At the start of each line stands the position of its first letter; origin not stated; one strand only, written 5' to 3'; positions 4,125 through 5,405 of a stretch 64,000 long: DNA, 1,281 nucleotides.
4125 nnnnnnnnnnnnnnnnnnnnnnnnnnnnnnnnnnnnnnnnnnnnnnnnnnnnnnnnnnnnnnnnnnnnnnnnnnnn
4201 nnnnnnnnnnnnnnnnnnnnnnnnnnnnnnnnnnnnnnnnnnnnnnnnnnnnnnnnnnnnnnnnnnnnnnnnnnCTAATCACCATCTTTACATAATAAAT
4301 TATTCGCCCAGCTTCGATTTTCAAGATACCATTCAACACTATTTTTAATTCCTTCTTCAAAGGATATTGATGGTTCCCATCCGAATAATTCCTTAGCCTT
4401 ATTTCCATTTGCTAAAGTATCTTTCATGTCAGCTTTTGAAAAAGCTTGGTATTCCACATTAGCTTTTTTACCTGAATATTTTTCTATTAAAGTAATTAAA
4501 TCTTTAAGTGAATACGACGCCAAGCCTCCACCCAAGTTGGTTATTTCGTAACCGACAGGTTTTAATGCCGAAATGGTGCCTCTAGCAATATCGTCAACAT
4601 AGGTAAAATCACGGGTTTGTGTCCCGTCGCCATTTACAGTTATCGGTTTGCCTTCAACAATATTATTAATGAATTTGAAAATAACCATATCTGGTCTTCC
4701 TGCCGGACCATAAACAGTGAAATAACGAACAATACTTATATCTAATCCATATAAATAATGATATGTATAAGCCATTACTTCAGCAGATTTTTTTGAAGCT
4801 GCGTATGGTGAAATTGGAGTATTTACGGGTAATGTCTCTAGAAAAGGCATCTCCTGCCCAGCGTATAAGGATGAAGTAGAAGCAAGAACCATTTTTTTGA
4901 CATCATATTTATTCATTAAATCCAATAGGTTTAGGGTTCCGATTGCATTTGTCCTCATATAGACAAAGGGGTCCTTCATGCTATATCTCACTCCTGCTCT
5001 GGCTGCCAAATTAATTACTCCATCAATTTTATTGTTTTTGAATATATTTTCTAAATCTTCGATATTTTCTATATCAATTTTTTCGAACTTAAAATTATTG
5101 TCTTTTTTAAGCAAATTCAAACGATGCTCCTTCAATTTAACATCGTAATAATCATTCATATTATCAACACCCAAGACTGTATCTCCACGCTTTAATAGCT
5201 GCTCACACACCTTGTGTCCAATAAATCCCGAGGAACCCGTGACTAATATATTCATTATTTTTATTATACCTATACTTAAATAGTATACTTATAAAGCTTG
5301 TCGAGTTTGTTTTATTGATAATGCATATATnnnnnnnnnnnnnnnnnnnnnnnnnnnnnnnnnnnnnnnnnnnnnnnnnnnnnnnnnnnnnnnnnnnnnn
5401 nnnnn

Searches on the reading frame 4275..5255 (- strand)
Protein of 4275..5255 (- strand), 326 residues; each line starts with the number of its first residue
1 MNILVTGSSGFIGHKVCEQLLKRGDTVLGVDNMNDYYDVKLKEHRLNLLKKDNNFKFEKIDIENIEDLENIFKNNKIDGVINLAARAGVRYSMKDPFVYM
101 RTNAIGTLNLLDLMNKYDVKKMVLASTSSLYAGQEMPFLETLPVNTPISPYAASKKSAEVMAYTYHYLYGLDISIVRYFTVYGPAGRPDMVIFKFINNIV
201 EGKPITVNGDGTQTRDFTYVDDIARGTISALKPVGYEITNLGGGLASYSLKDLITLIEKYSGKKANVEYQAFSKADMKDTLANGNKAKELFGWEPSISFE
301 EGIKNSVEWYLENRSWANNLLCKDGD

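Call 11: search_protein_families(library=pfam, proteins=[window:4275-5255:-], max_evalue=0.001)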
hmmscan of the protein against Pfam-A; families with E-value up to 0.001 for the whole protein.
window:4275-5255:- (326 aa): 10 families
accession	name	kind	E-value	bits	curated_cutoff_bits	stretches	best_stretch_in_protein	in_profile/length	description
PF01370.27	Epimerase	-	1.3e-61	208.5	20.9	1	3-242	1-240/240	NAD dependent epimerase/dehydratase family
PF16363.11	GDP_Man_Dehyd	-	3.1e-61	208.1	27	1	4-305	1-331/332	GDP-mannose 4,6 dehydratase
PF02719.21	Polysacc_synt_2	-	2e-19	70.3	20.2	1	3-222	1-208/293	Polysaccharide biosynthesis protein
PF01073.25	3Beta_HSD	-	1.2e-17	64.3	22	1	4-236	1-234/280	3-beta hydroxysteroid dehydrogenase/isomerase family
PF04321.23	RmlD_sub_bind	-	2.5e-15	56.8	27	1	1-232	1-198/287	RmlD substrate binding domain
PF07993.18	NAD_binding_4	-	3.2e-09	36.8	20.1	1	75-183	87-209/258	Male sterility protein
PF13460.12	NAD_binding_10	-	2.5e-07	31.2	27.2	1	7-177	1-142/184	NAD(P)H-binding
PF00106.31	adh_short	-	8.3e-06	25.8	26.6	1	3-137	3-144/195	short chain dehydrogenase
PF03435.24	Sacchrp_dh_NADP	-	0.0003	21.6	25.1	1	3-85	1-77/129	Saccharopine dehydrogenase NADP binding domain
PF08659.16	KR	-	0.00035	21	22.6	1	3-130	3-139/180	KR domain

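Call 44: search_protein_families(library=ncbifam, proteins=[window:4275-5255:-], max_evalue=1e-10)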
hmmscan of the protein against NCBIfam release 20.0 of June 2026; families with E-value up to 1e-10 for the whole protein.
window:4275-5255:- (326 aa): 20 families
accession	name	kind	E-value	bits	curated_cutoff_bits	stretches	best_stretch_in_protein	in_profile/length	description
TIGR01181.1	dTDP_gluc_dehyt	equivalog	2.9e-55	187.6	365.1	1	2-319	1-320/321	dTDP-glucose 4,6-dehydratase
TIGR01179.1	galE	equivalog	3.7e-52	177.2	262.3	1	2-313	1-328/332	UDP-glucose 4-epimerase GalE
TIGR04180.1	EDH_00030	hypoth_equivalog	2.1e-43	148.5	475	1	3-297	1-296/297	NAD-dependent 4,6-dehydratase LegB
NF007490.0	PRK10084.1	subfamily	2.8e-41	141.7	649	1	1-320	1-344/361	dTDP-glucose 4,6-dehydratase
NF007582.0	PRK10217.1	equivalog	7.3e-38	130.6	698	1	2-319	3-340/355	dTDP-glucose 4,6-dehydratase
NF007956.0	PRK10675.1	subfamily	5.4e-37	127.7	394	1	1-310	1-329/338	UDP-glucose 4-epimerase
NF011728.1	PRK15181.1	equivalog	8.5e-36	123.6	760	1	3-315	18-342/348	Vi polysaccharide biosynthesis UDP-N-acetylglucosaminuronic acid C-4 epimerase TviC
TIGR02197.1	heptose_epim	equivalog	4.5e-27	95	274.6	1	3-312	1-315/316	ADP-glyceromanno-heptose 6-epimerase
TIGR02622.1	CDP_4_6_dhtase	equivalog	3.3e-22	79.1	278.45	1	2-312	6-332/352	CDP-glucose 4,6-dehydratase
NF008872.0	PRK11908.1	equivalog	1.7e-20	73.4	294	1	2-318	3-343/349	bifunctional UDP-4-keto-pentose/UDP-xylose synthase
TIGR01472.1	gmd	equivalog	3.2e-20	72.6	415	1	4-173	4-177/342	GDP-mannose 4,6-dehydratase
NF047922.1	GDPFucSynFcl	equivalog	7.6e-20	71.6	500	1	57-314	34-305/308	GDP-L-fucose synthase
NF042422.1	oxyalk_red_OleD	equivalog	2.4e-17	63.3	580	1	1-232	1-216/329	2-alkyl-3-oxoalkanoate reductase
TIGR01214.1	rmlD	equivalog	5.5e-17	61.8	224.05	1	3-233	2-199/285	dTDP-4-dehydrorhamnose reductase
NF043036.1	ErythonDh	equivalog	3.1e-15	56.2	325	1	1-200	1-198/321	D-erythronate dehydrogenase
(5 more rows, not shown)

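Call 66: search_solved_structures(query=window:4275-5255:-, max_evalue=1e-20)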
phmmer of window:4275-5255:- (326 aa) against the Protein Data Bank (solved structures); distinct sequences matched with E-value up to 1e-20: 68 (the best 60 are shown).
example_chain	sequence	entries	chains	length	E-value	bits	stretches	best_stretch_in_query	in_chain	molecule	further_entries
5u4q_A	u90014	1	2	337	1.1e-73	251.6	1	1-312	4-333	dTDP-glucose 4,6-dehydratase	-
6zl6_A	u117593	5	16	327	6e-57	196.6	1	1-309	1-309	Epimerase domain-containing protein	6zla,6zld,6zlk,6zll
6zlj_A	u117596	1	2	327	2.2e-56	194.8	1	1-309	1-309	Epimerase domain-containing protein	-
4zrm_A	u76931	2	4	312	5.2e-49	170.5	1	1-311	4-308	UDP-glucose 4-epimerase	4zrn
6bi4_A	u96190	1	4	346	4.8e-46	160.8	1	1-317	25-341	dTDP-glucose 4,6-dehydratase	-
6bwl_A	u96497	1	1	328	4.4e-42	147.7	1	1-310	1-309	Pal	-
7ys8_A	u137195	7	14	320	3.1e-40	141.7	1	1-312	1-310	UDP-glucose 4-epimerase | UDP-glucose 4-epimerase along with EC 5.1.3.2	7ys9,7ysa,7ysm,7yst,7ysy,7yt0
8du1_A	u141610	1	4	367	8.3e-40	140.3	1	126-322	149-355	dTDP-glucose 4,6-dehydratase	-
6kv9_A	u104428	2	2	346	2.8e-39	138.6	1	2-316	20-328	MoeE5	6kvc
1g1a_A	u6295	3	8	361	3.2e-39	138.4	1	1-320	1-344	DTDP-D-GLUCOSE 4,6-DEHYDRATASE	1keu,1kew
1r6d_A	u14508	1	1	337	1e-38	136.7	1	1-318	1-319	TDP-glucose-4,6-dehydratase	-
1r66_A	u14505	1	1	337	1.4e-38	136.2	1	1-318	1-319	TDP-glucose-4,6-dehydratase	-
3ru7_A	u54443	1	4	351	1.3e-36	129.8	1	4-311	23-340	WbgU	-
3ru9_A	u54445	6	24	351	1.4e-36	129.7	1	4-311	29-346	WbgU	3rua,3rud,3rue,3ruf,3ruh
3lu1_A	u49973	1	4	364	1.6e-36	129.5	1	4-311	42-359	WbgU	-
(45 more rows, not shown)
